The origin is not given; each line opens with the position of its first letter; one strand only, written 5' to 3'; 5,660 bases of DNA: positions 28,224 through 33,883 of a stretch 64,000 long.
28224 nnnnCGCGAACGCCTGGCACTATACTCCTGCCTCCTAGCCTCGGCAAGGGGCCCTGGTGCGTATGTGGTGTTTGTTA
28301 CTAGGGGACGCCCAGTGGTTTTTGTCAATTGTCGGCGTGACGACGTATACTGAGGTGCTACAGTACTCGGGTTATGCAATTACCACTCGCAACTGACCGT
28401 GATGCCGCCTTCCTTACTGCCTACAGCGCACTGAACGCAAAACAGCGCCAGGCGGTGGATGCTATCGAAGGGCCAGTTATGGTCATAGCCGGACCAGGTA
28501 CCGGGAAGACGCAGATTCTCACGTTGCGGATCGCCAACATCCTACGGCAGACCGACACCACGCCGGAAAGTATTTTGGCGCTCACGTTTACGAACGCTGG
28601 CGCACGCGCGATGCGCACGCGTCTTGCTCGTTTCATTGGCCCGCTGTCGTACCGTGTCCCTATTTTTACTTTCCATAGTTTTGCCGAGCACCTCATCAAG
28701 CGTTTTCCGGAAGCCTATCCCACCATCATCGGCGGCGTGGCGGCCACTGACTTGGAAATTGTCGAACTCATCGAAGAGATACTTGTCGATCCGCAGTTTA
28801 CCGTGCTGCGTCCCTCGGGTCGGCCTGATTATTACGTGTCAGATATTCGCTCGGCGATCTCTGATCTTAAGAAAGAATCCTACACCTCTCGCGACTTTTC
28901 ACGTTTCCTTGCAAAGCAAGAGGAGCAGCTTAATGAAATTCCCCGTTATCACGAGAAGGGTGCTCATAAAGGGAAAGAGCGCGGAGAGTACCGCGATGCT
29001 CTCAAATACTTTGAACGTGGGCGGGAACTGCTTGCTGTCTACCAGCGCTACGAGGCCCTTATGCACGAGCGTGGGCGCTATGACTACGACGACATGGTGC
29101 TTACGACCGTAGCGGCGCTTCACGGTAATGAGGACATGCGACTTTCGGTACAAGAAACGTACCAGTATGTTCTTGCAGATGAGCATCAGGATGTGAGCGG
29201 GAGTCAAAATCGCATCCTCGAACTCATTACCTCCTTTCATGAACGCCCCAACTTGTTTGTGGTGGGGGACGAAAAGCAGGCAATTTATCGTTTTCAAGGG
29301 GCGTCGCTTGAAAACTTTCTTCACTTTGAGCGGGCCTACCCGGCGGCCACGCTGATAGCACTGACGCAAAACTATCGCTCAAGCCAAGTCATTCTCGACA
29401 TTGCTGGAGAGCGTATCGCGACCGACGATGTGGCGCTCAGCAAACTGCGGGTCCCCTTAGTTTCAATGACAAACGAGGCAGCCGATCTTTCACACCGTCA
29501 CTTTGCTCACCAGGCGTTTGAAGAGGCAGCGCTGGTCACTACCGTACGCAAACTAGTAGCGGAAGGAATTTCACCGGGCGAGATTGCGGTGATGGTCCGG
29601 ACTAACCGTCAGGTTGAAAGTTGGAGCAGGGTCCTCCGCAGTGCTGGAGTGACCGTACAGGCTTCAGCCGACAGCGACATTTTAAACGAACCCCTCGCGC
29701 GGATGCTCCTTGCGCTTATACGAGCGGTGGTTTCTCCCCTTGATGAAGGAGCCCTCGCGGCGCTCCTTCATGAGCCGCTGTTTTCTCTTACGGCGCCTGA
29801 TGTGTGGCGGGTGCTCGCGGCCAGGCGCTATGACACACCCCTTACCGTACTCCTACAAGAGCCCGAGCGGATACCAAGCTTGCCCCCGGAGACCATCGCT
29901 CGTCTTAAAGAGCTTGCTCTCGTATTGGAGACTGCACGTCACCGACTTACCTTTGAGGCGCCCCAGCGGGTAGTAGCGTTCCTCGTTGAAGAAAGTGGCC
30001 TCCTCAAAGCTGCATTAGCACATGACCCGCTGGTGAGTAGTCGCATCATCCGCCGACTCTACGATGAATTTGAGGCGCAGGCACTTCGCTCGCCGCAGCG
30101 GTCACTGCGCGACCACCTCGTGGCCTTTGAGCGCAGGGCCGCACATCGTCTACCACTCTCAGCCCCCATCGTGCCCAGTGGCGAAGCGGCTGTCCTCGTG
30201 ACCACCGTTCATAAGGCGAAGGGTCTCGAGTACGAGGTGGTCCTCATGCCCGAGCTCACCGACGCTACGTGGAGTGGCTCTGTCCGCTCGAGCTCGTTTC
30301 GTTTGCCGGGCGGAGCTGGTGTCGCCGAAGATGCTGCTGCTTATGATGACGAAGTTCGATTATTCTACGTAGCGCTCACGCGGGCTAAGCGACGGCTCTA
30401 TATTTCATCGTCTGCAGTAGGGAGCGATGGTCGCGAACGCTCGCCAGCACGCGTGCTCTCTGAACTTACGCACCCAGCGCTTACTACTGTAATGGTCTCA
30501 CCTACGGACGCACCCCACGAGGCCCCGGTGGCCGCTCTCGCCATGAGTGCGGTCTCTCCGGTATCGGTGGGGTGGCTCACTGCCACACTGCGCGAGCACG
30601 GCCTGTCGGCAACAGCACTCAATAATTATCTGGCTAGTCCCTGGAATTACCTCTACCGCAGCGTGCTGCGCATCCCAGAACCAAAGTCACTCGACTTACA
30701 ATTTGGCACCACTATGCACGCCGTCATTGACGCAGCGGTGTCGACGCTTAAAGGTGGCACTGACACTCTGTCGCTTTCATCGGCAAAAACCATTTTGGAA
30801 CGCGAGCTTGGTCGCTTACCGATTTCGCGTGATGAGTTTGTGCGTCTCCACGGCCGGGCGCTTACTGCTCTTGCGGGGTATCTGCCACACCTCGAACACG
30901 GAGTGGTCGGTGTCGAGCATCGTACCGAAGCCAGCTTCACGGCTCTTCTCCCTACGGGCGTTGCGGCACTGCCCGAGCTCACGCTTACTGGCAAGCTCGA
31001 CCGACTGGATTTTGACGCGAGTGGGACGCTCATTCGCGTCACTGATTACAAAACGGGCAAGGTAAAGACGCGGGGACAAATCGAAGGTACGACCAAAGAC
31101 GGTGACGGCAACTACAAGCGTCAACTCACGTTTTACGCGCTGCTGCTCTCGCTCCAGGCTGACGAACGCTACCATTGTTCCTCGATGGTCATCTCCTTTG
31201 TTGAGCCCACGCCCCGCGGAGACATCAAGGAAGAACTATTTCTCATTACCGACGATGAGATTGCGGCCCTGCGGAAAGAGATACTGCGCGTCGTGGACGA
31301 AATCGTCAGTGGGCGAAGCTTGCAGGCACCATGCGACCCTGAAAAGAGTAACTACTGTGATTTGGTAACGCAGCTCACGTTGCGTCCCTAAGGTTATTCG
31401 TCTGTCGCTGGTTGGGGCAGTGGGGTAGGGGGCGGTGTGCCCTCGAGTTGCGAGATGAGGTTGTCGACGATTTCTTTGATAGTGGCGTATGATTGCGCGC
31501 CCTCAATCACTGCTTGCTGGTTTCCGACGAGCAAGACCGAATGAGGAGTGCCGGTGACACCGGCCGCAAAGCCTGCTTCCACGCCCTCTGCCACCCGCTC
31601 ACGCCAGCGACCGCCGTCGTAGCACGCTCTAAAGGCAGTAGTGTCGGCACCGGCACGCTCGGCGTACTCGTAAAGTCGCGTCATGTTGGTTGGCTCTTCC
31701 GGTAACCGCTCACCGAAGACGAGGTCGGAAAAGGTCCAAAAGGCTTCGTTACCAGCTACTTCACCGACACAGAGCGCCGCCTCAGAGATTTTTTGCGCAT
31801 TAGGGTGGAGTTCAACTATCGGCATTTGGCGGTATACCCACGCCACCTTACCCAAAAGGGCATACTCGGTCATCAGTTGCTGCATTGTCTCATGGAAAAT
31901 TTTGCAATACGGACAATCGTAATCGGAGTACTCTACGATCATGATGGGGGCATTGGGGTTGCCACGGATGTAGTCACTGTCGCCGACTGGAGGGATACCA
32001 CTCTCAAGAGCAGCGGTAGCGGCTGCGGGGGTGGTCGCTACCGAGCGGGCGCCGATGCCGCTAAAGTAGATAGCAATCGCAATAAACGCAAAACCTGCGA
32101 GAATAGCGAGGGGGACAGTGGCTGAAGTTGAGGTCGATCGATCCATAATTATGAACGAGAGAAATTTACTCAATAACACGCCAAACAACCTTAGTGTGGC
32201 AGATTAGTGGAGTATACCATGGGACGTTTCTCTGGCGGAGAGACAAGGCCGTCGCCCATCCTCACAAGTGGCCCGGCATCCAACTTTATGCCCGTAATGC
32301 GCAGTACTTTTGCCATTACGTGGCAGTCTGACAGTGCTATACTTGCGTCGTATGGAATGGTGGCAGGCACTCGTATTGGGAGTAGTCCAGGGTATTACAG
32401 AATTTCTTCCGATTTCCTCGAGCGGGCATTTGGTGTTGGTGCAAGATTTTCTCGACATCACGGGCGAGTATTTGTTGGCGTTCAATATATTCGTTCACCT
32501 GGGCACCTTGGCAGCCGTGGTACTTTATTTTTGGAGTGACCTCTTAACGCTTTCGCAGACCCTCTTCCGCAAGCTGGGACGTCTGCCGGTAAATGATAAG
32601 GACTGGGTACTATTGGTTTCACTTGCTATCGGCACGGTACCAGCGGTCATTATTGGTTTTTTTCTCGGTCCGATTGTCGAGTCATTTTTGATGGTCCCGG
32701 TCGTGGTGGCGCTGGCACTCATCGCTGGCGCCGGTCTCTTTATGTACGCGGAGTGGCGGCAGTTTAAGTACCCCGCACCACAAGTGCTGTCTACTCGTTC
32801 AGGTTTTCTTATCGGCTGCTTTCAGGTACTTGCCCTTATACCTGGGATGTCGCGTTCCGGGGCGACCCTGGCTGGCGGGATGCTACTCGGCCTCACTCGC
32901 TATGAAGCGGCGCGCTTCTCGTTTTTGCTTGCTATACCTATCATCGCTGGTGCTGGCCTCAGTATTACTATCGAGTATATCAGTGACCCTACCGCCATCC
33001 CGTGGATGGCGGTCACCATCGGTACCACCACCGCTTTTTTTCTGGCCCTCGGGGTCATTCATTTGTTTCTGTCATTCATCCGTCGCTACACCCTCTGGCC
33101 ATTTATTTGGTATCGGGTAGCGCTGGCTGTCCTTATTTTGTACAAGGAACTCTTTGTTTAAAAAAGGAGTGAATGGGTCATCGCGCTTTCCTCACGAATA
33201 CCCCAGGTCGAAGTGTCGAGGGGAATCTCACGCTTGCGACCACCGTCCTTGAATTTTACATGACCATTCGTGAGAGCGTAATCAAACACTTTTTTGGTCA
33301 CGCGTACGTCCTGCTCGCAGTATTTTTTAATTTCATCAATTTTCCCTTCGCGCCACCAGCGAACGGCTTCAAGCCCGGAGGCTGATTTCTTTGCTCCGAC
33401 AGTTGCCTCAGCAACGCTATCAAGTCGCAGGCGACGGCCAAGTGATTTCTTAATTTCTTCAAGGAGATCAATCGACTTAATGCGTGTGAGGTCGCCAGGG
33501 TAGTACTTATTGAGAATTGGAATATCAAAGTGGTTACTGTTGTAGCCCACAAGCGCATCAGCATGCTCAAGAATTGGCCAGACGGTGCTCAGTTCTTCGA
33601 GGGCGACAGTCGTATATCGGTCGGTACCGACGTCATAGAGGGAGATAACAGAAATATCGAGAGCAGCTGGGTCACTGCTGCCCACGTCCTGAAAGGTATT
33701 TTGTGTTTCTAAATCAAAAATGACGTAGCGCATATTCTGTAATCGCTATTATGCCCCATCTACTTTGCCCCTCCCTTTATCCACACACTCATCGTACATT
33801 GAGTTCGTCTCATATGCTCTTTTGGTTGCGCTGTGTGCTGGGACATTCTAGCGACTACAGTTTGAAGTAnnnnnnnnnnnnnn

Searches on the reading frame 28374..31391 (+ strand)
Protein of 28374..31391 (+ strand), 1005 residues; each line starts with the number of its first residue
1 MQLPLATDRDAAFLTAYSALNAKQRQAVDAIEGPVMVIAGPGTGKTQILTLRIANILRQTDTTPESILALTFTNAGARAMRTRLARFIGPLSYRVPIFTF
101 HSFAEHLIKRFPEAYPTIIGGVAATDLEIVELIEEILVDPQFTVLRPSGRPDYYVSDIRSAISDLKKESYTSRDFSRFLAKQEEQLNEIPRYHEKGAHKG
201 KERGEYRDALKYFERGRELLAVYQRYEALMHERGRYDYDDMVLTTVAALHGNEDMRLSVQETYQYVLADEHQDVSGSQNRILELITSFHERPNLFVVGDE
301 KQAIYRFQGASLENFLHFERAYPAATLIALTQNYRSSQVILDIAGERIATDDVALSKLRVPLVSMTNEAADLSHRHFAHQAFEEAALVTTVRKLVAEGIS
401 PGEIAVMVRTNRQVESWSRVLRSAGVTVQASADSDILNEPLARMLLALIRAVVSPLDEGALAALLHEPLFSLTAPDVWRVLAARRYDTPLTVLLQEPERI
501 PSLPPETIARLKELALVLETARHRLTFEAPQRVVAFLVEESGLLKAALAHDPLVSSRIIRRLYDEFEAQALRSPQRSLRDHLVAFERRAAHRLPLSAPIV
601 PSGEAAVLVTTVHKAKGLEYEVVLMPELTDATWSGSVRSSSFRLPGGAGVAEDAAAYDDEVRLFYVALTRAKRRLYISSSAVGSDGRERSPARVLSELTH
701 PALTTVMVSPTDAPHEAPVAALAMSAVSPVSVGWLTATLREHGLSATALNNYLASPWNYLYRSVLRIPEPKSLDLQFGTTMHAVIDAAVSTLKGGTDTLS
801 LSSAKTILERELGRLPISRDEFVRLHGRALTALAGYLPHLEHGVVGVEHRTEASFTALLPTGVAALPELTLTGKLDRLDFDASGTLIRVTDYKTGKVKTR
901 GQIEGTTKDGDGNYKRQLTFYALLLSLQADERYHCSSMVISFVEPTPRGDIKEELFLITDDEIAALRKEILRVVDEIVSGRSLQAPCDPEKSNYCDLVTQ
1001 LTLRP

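Call 45: search_protein_families(library=pfam, proteins=[window:28374-31391:+], max_evalue=0.001)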
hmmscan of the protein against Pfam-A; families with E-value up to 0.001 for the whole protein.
window:28374-31391:+ (1005 aa): 6 families
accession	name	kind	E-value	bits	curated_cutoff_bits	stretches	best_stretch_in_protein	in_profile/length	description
PF00580.27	UvrD-helicase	-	8.6e-58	196.6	23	1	20-322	1-270/271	UvrD/REP helicase N-terminal domain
PF13361.12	UvrD_C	-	9.5e-29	101.3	25.6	2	605-680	285-348/350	UvrD-like helicase C-terminal domain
PF12705.13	PDDEXK_1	-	1.6e-24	87.7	22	1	744-996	2-241/247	PD-(D/E)XK nuclease superfamily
PF13245.12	AAA_19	-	3.1e-18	66.7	25.1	1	24-307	1-133/134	AAA domain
PF13538.12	UvrD_C_2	-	1.7e-10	41.1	27.4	1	653-677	24-51/52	UvrD-like helicase C-terminal domain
PF13604.12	AAA_30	-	6.2e-05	23.3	27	0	20-83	2-65/191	AAA domain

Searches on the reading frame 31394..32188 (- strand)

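Call 45: search_protein_families(library=pfam, proteins=[window:31394-32188:-], max_evalue=0.001)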
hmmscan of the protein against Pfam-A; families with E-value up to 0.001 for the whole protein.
window:31394-32188:- (264 aa): 3 families
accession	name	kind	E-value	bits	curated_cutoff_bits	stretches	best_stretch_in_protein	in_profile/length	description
PF13462.12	Thioredoxin_4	-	1.3e-19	71.5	23.2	1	72-243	5-165/165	Thioredoxin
PF01323.26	DSBA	-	1.1e-13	51.9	25.6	1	84-239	2-188/191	DSBA-like thioredoxin domain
PF13098.12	Thioredoxin_2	-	1.3e-08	35.5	27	1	82-239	7-102/104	Thioredoxin-like domain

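Call 68: search_protein_families(library=ncbifam, proteins=[window:31394-32188:-], max_evalue=0.00001)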
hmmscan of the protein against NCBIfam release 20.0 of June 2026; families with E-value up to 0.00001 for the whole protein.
window:31394-32188:- (264 aa): 1 family
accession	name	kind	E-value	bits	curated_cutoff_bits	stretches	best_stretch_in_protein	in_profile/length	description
NF041057.1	Rcas_1661_fam_Se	equivalog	7.7e-29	101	190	1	51-243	62-246/247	Rcas_1661 family thioredoxin-like (seleno)lipoprotein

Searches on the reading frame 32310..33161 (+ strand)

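Call 45: search_protein_families(library=pfam, proteins=[window:32310-33161:+], max_evalue=0.001)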
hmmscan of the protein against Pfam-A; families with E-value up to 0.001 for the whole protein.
window:32310-33161:+ (283 aa): 1 family
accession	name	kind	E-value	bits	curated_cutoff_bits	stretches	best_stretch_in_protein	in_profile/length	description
PF02673.24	BacA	-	2.5e-75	254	33.4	1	20-275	1-257/257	Bacitracin resistance protein BacA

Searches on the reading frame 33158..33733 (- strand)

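Call 45: search_protein_families(library=pfam, proteins=[window:33158-33733:-], max_evalue=0.001)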
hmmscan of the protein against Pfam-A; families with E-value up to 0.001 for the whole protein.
window:33158-33733:- (191 aa): 2 families
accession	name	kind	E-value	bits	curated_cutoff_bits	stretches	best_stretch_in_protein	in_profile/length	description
PF13482.12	RNase_H_2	-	3.4e-12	47.1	22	1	5-152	2-163/165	RNase_H superfamily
PF10108.15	DNA_pol_B_exo2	-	2.5e-09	37.6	24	1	87-150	105-170/213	Predicted 3'-5' exonuclease related to the exonuclease domain of PolB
